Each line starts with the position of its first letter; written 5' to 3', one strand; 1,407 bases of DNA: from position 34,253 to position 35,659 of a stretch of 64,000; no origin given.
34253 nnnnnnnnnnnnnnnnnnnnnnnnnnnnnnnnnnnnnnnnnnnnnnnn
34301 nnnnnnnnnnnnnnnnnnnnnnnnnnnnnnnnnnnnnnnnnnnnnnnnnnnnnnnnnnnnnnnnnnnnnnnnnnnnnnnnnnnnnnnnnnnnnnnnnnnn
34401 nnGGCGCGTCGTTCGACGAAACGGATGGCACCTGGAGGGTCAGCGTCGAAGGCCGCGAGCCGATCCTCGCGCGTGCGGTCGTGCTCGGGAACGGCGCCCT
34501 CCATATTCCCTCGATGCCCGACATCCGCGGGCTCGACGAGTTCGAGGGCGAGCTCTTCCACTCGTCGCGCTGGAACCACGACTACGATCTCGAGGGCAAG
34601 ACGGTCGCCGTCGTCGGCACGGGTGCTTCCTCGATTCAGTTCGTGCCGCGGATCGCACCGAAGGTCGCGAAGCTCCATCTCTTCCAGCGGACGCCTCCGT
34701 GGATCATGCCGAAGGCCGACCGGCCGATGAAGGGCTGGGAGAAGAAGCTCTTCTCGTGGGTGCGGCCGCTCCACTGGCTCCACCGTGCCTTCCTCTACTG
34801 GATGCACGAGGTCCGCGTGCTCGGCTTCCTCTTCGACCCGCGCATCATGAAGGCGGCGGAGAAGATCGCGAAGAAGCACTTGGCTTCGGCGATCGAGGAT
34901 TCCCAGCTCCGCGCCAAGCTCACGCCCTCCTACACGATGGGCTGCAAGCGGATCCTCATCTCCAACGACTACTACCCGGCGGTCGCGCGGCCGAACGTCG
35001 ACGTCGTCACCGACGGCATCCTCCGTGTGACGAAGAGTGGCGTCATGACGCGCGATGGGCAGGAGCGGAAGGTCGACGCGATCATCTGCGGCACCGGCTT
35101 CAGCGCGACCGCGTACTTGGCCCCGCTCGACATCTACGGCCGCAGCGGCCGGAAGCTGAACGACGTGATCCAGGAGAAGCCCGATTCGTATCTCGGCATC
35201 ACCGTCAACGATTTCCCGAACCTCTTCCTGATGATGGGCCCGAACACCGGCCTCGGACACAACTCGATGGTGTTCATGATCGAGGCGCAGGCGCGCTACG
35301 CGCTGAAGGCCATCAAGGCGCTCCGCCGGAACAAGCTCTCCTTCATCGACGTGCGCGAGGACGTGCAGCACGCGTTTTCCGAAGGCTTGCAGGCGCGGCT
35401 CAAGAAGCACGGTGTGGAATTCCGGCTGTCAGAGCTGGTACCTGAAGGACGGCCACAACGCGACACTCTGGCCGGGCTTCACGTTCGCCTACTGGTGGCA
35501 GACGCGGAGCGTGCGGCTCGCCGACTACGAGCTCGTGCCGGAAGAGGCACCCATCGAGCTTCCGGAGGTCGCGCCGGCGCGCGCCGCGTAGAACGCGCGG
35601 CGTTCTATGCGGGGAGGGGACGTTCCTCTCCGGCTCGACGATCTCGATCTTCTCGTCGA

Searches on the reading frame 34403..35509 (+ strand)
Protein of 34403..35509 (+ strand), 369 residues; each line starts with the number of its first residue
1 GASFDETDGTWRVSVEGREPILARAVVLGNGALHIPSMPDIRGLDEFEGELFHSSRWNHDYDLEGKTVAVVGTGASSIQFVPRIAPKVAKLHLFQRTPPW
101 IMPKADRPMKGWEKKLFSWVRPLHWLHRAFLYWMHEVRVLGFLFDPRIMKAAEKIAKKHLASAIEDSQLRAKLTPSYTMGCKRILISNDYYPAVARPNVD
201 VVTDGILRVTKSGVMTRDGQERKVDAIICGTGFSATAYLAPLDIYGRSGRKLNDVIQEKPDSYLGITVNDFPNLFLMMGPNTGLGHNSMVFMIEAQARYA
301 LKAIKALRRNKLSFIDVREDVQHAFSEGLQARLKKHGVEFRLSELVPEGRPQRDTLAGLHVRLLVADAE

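Call 29: search_protein_families(library=pfam, max_evalue=0.01, proteins=[window:34403-35509:+])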
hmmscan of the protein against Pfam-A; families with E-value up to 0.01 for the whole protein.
window:34403-35509:+ (369 aa): 4 families
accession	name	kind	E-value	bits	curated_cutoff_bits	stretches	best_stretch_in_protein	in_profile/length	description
PF00743.25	FMO-like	-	2e-08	33.6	22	1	20-234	136-331/532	Flavin-binding monooxygenase-like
PF07992.20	Pyr_redox_2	-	4.9e-06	26.6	26.1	0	15-112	91-188/291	Pyridine nucleotide-disulphide oxidoreductase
PF13738.12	Pyr_redox_3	-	0.00019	21.2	30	1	12-103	115-202/305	Pyridine nucleotide-disulphide oxidoreductase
PF13434.12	Lys_Orn_oxgnase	-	0.00031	20.4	21.3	1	17-85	142-208/339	L-lysine 6-monooxygenase/L-ornithine 5-monooxygenase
